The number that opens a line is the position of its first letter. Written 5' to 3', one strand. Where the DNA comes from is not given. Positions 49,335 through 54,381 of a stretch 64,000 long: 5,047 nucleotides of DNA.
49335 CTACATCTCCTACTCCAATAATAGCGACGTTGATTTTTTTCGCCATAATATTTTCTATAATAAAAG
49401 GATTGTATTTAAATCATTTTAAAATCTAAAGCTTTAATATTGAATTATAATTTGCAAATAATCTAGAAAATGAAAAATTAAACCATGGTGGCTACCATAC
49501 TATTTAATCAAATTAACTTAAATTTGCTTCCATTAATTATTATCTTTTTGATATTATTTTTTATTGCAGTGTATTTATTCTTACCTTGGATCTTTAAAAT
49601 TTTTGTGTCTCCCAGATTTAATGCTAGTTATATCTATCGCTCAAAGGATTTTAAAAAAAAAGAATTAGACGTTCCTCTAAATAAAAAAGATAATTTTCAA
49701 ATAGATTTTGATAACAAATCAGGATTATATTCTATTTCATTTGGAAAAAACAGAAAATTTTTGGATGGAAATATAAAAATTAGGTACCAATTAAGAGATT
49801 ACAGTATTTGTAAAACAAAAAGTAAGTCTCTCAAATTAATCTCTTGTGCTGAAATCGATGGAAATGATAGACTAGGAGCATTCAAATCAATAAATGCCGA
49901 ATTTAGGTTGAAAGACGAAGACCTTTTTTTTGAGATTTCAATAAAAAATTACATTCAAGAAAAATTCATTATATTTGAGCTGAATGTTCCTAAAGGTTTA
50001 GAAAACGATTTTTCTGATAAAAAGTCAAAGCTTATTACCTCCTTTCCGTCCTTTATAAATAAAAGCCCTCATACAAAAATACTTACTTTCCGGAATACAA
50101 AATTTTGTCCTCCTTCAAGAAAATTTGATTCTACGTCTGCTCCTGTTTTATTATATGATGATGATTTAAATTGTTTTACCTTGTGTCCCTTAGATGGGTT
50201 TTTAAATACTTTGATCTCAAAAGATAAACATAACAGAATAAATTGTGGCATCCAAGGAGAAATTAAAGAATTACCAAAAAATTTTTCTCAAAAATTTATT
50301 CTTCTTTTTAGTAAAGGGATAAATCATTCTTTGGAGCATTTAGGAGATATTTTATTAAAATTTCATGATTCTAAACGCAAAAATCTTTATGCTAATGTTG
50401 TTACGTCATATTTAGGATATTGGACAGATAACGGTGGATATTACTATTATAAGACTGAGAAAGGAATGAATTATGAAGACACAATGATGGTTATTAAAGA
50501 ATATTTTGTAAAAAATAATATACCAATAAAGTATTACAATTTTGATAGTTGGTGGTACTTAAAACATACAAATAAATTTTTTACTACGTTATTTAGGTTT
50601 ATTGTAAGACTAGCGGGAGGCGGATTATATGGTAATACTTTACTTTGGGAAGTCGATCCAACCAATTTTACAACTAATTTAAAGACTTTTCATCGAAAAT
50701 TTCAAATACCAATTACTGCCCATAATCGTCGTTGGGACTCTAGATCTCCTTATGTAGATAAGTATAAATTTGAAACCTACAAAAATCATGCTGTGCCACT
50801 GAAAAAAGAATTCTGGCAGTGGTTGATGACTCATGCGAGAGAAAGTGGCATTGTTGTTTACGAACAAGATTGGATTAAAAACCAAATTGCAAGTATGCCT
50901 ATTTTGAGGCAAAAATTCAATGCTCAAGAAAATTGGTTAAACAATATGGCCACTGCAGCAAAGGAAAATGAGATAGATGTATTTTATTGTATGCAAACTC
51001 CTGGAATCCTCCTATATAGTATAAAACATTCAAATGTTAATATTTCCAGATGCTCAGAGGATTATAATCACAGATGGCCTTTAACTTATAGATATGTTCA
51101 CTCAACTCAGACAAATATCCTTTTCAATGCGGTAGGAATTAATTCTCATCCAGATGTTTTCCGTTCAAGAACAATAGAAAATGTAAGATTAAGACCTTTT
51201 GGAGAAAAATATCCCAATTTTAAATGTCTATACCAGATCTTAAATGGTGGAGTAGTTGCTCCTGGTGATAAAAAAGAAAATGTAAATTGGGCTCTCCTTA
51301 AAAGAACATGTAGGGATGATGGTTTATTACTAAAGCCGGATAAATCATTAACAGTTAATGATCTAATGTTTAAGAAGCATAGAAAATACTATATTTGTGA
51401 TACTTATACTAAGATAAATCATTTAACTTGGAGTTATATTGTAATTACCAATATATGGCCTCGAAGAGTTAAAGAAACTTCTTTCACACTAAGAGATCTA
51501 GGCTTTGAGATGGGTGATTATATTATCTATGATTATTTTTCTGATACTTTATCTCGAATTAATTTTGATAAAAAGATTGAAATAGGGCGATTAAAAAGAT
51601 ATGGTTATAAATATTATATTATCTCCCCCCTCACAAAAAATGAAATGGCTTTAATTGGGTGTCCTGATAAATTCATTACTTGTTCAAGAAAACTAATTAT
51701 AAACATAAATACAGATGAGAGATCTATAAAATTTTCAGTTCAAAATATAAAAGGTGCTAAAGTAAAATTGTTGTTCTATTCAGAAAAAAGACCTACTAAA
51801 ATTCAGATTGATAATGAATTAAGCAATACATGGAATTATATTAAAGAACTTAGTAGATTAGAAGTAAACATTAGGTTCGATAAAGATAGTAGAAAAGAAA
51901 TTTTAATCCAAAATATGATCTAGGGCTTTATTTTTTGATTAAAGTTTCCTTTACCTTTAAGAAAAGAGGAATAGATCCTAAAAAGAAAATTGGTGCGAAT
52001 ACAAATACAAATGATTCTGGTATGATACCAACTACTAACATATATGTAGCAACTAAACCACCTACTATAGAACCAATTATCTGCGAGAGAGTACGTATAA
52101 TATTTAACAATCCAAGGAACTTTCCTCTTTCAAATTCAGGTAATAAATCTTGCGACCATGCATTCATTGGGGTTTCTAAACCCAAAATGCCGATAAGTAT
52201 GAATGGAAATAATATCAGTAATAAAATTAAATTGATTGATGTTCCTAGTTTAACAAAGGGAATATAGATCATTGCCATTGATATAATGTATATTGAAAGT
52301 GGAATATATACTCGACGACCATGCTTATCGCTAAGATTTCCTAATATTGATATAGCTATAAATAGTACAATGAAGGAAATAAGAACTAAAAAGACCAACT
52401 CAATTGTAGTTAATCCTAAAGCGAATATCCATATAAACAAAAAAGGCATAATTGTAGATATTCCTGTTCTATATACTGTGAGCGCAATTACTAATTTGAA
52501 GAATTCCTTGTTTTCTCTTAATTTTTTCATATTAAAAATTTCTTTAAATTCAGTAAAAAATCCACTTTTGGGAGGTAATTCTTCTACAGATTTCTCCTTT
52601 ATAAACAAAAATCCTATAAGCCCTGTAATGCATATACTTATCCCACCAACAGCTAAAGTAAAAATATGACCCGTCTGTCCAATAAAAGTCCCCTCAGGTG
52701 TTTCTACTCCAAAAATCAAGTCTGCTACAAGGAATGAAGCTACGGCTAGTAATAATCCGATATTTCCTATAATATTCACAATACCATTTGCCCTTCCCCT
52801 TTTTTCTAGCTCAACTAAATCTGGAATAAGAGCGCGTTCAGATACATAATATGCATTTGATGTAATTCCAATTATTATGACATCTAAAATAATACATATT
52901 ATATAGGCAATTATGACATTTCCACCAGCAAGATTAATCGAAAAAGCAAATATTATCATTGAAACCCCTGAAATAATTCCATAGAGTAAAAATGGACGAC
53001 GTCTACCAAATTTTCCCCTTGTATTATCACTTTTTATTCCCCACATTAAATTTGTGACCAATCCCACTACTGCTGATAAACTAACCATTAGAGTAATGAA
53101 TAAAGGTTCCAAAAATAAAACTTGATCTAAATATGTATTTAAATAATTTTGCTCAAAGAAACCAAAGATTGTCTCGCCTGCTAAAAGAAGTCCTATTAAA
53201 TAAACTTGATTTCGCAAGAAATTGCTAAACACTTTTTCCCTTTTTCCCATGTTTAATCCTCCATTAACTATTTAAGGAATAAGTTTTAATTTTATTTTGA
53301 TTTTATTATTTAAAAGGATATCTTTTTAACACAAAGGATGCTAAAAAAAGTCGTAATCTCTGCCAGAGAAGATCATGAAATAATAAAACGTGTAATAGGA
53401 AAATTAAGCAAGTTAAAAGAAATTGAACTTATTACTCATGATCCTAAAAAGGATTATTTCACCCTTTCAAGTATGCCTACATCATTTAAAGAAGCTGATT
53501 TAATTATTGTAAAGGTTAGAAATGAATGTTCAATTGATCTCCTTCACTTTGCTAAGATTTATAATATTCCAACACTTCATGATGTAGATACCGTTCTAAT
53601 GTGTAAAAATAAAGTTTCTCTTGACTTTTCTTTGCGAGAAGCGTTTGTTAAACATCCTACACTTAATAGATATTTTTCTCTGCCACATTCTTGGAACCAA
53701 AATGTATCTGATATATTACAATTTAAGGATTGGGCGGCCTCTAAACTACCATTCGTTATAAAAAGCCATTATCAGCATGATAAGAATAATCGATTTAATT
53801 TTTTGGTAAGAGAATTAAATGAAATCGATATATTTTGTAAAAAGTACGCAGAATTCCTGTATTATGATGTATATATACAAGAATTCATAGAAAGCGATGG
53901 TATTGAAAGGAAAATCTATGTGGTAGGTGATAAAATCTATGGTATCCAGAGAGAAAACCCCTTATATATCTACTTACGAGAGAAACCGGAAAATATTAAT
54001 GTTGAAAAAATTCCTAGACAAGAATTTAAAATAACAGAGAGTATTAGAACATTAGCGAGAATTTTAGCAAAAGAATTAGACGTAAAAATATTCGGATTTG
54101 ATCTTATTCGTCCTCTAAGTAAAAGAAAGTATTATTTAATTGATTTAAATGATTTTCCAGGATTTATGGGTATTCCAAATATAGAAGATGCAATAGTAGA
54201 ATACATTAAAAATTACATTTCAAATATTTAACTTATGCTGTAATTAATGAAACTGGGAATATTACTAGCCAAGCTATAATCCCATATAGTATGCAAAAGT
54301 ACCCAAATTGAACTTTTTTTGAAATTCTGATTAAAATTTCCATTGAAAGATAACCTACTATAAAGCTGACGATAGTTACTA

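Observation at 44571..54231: Putative archaeal inositol-polyphosphate locus: four ITPK1-like kinases, MIPS, phosphatase, glycosidase and transporter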

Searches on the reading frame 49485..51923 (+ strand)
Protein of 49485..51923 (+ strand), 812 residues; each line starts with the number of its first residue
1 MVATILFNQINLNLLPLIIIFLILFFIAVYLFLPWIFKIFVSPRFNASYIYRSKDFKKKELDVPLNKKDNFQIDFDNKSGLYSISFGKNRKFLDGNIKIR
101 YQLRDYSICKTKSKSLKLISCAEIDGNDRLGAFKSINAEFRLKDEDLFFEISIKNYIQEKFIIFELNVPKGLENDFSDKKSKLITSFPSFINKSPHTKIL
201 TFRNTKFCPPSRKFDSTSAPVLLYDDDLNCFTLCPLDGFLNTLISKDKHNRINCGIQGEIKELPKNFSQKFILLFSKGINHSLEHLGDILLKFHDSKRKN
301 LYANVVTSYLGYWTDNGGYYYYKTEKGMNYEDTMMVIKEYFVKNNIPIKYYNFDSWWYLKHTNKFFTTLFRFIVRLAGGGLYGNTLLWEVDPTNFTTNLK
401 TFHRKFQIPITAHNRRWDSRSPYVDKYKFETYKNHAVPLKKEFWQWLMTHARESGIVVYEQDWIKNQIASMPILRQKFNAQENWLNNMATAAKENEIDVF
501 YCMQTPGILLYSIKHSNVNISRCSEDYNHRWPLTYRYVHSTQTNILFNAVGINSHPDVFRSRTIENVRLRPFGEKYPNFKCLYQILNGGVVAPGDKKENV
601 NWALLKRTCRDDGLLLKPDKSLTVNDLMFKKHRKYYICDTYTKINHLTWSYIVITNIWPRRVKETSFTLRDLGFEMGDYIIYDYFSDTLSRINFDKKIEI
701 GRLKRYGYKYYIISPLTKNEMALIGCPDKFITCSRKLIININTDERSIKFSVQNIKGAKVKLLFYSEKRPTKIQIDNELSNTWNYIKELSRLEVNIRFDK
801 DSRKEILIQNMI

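Call 8: search_protein_families(library=pfam, proteins=[window:49485-51923:+], max_evalue=0.1)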
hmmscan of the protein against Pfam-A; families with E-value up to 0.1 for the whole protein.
window:49485-51923:+ (812 aa): 0 families

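Call 9: search_protein_families(library=ncbifam, proteins=[window:49485-51923:+], max_evalue=0.1)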
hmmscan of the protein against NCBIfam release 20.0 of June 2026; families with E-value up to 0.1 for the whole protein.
window:49485-51923:+ (812 aa): 0 families

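Call 17: search_solved_structures(query=window:49485-51923:+, max_evalue=10, show_alignments=1)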
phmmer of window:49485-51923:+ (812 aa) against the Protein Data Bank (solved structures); distinct sequences matched with E-value up to 10: 4.
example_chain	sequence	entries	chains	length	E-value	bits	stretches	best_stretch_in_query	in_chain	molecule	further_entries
1ft8_A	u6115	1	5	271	0.28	12.8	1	113-216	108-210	TIP ASSOCIATING PROTEIN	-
1fo1_A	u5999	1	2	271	0.28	12.8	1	113-216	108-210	NUCLEAR RNA EXPORT FACTOR 1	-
3rw6_A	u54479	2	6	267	0.51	11.9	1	113-216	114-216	Nuclear RNA export factor 1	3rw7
1koo_A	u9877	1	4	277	0.55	11.8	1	113-216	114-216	TIP ASSOCIATING PROTEIN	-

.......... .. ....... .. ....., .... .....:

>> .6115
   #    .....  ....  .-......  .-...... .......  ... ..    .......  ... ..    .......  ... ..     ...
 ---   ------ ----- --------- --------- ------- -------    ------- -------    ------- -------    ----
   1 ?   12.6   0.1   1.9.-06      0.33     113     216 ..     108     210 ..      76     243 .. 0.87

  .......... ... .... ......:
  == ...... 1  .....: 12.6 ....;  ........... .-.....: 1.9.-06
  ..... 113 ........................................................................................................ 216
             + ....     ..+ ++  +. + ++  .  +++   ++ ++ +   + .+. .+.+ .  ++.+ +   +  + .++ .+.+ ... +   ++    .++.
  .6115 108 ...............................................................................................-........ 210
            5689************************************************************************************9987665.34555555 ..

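Call 21: find_homologous_proteins(query=window:49485-51923:+, region=250-760)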
Query window:49485-51923:+, residues 250-760 (511 aa): 432 proteins with E <= 0.001 among 5656 candidates; the best 120 are listed. Only proteins of 446 to 1421 residues were searched: fused or split forms outside these lengths cannot appear, so this answer is no evidence that the protein stands alone or is whole; lengths 'longer' or 'shorter' looks for them.
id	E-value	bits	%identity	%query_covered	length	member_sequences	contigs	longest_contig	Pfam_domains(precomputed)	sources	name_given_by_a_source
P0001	0.0e+0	1204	100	100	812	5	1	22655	-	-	-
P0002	1.2e-294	996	81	99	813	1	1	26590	-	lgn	-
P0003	5.8e-293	991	80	100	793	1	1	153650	-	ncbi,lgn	-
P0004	1.2e-288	976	79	100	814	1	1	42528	-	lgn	-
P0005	3.3e-288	975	78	100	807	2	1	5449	-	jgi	-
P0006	1.0e-287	973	79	100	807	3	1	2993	-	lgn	-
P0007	2.8e-284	962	78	100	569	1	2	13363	-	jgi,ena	-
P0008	7.9e-284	961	78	100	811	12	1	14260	-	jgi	-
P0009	3.0e-283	959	77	100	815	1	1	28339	-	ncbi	-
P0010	3.4e-281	952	77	100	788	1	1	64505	-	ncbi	ncbi:MAG: hypothetical protein ACFFCV_10720 [Promethearchaeota archaeon]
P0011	1.7e-280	950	76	100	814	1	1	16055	-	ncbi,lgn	ncbi:MAG: hypothetical protein ACFFAV_08955 [Candidatus Hermodarchaeota archaeon]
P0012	1.8e-280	949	77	100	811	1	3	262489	-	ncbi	ncbi:MAG: hypothetical protein ACFE9Q_00760 [Candidatus Hodarchaeota archaeon]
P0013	1.9e-280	949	77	100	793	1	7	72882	-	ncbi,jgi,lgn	-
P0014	2.7e-280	949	76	100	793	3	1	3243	-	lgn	-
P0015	1.1e-278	944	76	100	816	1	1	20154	-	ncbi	ncbi:MAG: hypothetical protein ACFE9S_12470 [Candidatus Hermodarchaeota archaeon]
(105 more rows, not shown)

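Call 38: predict_structure(alignment_id=A1)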
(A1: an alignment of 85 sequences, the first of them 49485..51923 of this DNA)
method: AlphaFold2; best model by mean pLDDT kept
length: 812 residues; sequences in the alignment: 85
mean_pLDDT: 93.8   pTM: 0.94
mean pLDDT of the five models: 93.8, 93.5, 93.4, 93.3, 92.5
residues with pLDDT >= 90: 707; 70-90: 71; 50-70: 31; < 50: 3
segments of 3 or more residues with pLDDT < 50: none
pLDDT, mean of each block of 10 residues (from residue 1): 79 92 92 91 96 83 55 94 91 95 89 90 97 98 93 94 98 77 94 95 97 96 95 97 94 96 96 97 98 97 98 94 95 98 98 96 82 69 91 96 98 97 98 97 98 98 96 97 98 99 98 98 92 94 98 96 63 86 97 96 98 98 98 98 97 97 96 92 97 96 97 97 98 97 97 98 97 96 96 98 97 69
secondary structure, 60 per line:
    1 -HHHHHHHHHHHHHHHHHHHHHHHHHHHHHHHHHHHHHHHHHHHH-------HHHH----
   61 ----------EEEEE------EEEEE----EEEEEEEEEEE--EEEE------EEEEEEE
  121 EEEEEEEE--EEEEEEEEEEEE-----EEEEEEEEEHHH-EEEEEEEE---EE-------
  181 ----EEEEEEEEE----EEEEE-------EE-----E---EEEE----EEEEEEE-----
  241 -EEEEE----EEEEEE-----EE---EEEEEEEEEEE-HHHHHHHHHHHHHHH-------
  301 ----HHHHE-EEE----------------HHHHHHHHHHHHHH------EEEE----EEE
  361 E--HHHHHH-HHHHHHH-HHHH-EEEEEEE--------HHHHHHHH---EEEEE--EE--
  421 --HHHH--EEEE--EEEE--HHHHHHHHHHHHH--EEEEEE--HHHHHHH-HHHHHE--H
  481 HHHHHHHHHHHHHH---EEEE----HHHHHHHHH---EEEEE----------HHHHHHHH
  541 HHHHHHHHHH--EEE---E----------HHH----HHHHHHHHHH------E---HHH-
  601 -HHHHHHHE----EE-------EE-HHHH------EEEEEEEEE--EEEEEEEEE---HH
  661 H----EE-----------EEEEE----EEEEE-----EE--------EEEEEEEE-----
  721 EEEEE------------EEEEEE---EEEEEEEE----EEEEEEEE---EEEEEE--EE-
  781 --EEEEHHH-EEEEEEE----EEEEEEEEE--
elements in order (helices of 4 or more, strands of 3 or more residues): H2-45 H53-56 E71-75 E82-86 E91-101 E104-107 E114-128 E131-142 E148-156 E161-168 E185-193 E198-202 E221-224 E229-235 E242-246 E251-256 E267-277 H279-293 H305-308 E311-313 H330-343 E350-353 E358-361 H364-369 H371-377 H379-382 E384-390 H399-406 E410-414 H423-426 E429-432 E435-438 H441-453 E456-461 H464-470 H472-476 H480-494 E498-501 H506-514 E518-522 H533-550 E553-555 H577-586 H602-608 H626-629 E636-644 E647-655 E679-683 E688-692 E708-715 E721-725 E738-743 E747-754 E759-766 E770-775 E783-786 E791-797 E802-810

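Call 43: fold_search(model_id=the predicted structure, library=pdb)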
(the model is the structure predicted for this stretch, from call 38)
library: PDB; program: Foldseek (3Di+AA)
matches with E <= 10: 500; with E <= 0.001: 500
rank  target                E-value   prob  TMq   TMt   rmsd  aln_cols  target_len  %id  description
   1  7exf_B                2.9e-29  1.00  0.61  0.69   6.7       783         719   11  Crystal structure of wild-type from Arabidopsis thaliana complexed with Galactose (released 2022-11-30)
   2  7exj_A                7.7e-27  1.00  0.60  0.67   7.0       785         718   12  Crystal structure of alkaline alpha-galctosidase D383A mutant from Arabidopsis thaliana complexed with Raffinose (released 2022-11-30)
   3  7exg_A                9.1e-27  1.00  0.59  0.66   7.9       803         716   11  Crystal structure of D383A mutant from Arabidopsis thaliana complexed with Galactose. (released 2022-11-30)
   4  7exh_A                4.4e-26  1.00  0.61  0.68   6.9       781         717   12  Crystal structure of D383A mutant from Arabidopsis thaliana complexed with Galactinol. (released 2022-11-30)
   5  7exf_A                8.6e-26  1.00  0.59  0.66   8.3       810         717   11  Crystal structure of wild-type from Arabidopsis thaliana complexed with Galactose (released 2022-11-30)
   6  9ayu_A                2.1e-19  1.00  0.50  0.61   7.0       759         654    9  Structure of the A type blood alpha-D-galactosamine galactosaminidase D463A mutant from Flavonifractor plautii (released 2024-12-18)
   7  9awt_A                2.8e-19  1.00  0.50  0.60   7.2       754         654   10  Structure of the A type blood alpha-D-galactosamine galactosaminidase from Flavonifractor plautii in complex with GalN (released 2024-12-18)
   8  8x1b                  2.5e-18  1.00  0.51  0.60   7.0       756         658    9  Cryo-EM structure of FpGalactosaminidase from Flavonifractor plautii in apo state (released 2024-11-13)
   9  8k7v_B                2.4e-17  1.00  0.47  0.50   7.8       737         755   10  the alpha-galactosidase 5 with inhibitor ABP2 (released 2024-07-31)
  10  8k7v_A                5.2e-17  1.00  0.47  0.50   8.4       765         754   10  the alpha-galactosidase 5 with inhibitor ABP2 (released 2024-07-31)
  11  8k7v_D                6.2e-17  1.00  0.48  0.50   8.0       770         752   10  the alpha-galactosidase 5 with inhibitor ABP2 (released 2024-07-31)
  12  8k1a_A                8.2e-17  1.00  0.48  0.52   8.6       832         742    9  the wild-typed alpha-galactosidase 5 (released 2024-07-17)
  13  9bs5_B                1.4e-16  1.00  0.46  0.52   8.3       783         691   11  Bacteroides ovatus GH97C Sus (released 2024-10-30)
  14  8k1a_C                1.5e-16  1.00  0.47  0.51   7.8       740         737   10  the wild-typed alpha-galactosidase 5 (released 2024-07-17)
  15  8wg2_C                2.7e-16  1.00  0.43  0.50  10.4       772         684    9  Crystal structure of GH97 glucodextranase mutant E509Q from Flavobacterium johnsoniae in complex with isomaltotriose (released 2024-05-08)
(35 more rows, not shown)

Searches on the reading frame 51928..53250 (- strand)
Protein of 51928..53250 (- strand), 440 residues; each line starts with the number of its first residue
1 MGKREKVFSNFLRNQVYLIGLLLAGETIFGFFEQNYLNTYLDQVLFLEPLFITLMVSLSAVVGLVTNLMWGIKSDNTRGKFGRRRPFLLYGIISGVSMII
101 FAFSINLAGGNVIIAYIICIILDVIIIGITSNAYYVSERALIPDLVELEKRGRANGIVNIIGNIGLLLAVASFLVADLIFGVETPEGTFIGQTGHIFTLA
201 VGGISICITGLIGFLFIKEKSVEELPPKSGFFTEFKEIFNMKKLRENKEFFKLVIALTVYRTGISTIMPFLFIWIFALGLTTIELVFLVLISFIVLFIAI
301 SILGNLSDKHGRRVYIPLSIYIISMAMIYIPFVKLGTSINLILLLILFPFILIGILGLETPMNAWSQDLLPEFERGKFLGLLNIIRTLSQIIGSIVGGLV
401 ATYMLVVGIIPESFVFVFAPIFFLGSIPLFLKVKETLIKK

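Call 8: search_protein_families(library=pfam, proteins=[window:51928-53250:-], max_evalue=0.1)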
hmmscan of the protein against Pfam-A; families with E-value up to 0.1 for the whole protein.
window:51928-53250:- (440 aa): 3 families
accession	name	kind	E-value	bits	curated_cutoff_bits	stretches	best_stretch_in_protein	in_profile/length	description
PF07690.21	MFS_1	-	6.7e-32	111.2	33.4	2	26-393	12-346/347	Major Facilitator Superfamily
PF13347.12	MFS_2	-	4.9e-19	68.6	27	1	25-363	8-339/427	MFS/sugar transport protein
PF12832.13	MFS_1_like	-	0.0086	15.6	25.2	1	252-352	3-105/373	MFS_1 like family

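Call 9: search_protein_families(library=ncbifam, proteins=[window:51928-53250:-], max_evalue=0.1)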
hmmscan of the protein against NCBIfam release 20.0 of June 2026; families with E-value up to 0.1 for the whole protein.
window:51928-53250:- (440 aa): 9 families
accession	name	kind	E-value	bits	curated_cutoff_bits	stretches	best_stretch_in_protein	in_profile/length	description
TIGR00792.1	gph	subfamily_domain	4.6e-16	58.5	231.35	1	33-351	18-323/437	glycoside-pentoside-hexuronide (GPH):cation symporter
TIGR00880.1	2_A_01_02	superfamily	7e-09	35.9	131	2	53-170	1-104/141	multidrug resistance protein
TIGR00893.1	2A0114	subfamily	1.2e-07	31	395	1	4-174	205-368/399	D-galactonate transporter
NF007237.0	PRK09669.1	subfamily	2.2e-07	29.9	610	1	42-405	37-386/461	putative symporter YagG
TIGR00900.1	2A0121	subfamily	3.2e-07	30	319.6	1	49-401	33-360/364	H+ Antiporter protein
TIGR01301.1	GPH_sucrose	subfamily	4.1e-06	25.9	511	1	27-169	16-168/476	sucrose/proton symporter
NF007749.0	PRK10429.1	equivalog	1.8e-05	23.7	456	1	35-352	27-335/473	melibiose:sodium transporter MelB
NF000095.1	tet_MFS_OtrB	exception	6.2e-05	21.7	999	1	294-419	71-191/563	oxytetracycline resistance efflux MFS transporter OtrB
TIGR00890.1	2A0111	subfamily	0.00069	18.7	374.85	1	149-419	122-369/377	oxalate/formate antiport family MFS transporter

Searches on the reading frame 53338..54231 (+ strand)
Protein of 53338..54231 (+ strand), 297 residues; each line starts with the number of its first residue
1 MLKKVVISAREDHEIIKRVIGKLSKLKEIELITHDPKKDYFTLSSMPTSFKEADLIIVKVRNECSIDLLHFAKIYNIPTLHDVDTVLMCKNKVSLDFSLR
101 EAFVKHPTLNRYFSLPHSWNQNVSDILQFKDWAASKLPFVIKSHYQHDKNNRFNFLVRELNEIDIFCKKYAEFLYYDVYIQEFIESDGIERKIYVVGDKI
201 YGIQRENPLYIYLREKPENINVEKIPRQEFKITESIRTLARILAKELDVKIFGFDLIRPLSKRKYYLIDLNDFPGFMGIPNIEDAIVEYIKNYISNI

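Call 8: search_protein_families(library=pfam, proteins=[window:53338-54231:+], max_evalue=0.1)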
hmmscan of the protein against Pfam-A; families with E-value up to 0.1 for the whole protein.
window:53338-54231:+ (297 aa): 2 families
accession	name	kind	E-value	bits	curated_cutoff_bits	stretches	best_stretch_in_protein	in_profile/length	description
PF05770.16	Ins134_P3_kin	-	5e-16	59.3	23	2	230-291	138-200/201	Inositol 1,3,4-trisphosphate 5/6-kinase ATP-grasp domain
PF08443.16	RimK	-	0.00039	20.5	21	1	135-279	39-172/188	RimK-like ATP-grasp domain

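Call 9: search_protein_families(library=ncbifam, proteins=[window:53338-54231:+], max_evalue=0.1)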
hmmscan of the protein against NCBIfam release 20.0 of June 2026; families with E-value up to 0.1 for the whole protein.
window:53338-54231:+ (297 aa): 3 families
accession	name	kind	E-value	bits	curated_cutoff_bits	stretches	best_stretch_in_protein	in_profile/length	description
NF040720.1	MptN_Meth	equivalog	4.6e-08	32.5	350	1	178-284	177-279/291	tetrahydromethanopterin:alpha-L-glutamate ligase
TIGR00768.1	rimK_fam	subfamily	2.6e-07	30.3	143.4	1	12-280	9-261/276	RimK family alpha-L-glutamate ligase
TIGR02144.1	LysX_arch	equivalog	4.8e-05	22.6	275.6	1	171-280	157-260/281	lysine biosynthesis protein LysX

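Call 15: search_solved_structures(query=window:53338-54231:+, max_evalue=1, show_alignments=3)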
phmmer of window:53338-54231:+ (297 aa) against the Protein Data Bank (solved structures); distinct sequences matched with E-value up to 1: 13.
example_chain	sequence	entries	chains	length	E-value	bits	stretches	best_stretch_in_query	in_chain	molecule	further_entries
8oxe_A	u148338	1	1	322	9.1e-07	31.8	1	228-290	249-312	Inositol-tetrakisphosphate 1-kinase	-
7tn6_A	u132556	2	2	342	4.2e-06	29.7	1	236-290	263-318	Inositol-tetrakisphosphate 1-kinase 1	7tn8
7tn5_A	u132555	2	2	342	8e-06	28.7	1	236-290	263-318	Inositol-tetrakisphosphate 1-kinase 1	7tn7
2odt_X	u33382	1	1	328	9.6e-06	28.5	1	229-290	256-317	Inositol-tetrakisphosphate 1-kinase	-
13lz_A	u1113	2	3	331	9.8e-06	28.5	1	229-290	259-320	Inositol-tetrakisphosphate 1-kinase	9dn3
2q7d_A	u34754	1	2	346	1.1e-05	28.3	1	229-290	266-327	Inositol-tetrakisphosphate 1-kinase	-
2qb5_A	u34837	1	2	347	1.1e-05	28.2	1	229-290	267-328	Inositol-tetrakisphosphate 1-kinase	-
7tn3_A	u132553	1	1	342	5.1e-05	26.1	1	236-290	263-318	Inositol-tetrakisphosphate 1-kinase 1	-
7pup_A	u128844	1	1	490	0.00079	22.2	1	229-281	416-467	Inositol 1,3,4-trisphosphate 5/6-kinase 4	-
7qys_A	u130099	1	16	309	0.025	17.3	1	174-281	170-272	Probable alpha-L-glutamate ligase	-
9gr8_A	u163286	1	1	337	0.067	15.9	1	180-274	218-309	Inositol hexakisphosphate and diphosphoinositol-pentakisphosphate kinase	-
1w2w_A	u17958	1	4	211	0.4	13.3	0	18-47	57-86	5-METHYLTHIORIBOSE-1-PHOSPHATE ISOMERASE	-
4rzp_A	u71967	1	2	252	0.93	12.1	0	11-38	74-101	Engineered Protein OR366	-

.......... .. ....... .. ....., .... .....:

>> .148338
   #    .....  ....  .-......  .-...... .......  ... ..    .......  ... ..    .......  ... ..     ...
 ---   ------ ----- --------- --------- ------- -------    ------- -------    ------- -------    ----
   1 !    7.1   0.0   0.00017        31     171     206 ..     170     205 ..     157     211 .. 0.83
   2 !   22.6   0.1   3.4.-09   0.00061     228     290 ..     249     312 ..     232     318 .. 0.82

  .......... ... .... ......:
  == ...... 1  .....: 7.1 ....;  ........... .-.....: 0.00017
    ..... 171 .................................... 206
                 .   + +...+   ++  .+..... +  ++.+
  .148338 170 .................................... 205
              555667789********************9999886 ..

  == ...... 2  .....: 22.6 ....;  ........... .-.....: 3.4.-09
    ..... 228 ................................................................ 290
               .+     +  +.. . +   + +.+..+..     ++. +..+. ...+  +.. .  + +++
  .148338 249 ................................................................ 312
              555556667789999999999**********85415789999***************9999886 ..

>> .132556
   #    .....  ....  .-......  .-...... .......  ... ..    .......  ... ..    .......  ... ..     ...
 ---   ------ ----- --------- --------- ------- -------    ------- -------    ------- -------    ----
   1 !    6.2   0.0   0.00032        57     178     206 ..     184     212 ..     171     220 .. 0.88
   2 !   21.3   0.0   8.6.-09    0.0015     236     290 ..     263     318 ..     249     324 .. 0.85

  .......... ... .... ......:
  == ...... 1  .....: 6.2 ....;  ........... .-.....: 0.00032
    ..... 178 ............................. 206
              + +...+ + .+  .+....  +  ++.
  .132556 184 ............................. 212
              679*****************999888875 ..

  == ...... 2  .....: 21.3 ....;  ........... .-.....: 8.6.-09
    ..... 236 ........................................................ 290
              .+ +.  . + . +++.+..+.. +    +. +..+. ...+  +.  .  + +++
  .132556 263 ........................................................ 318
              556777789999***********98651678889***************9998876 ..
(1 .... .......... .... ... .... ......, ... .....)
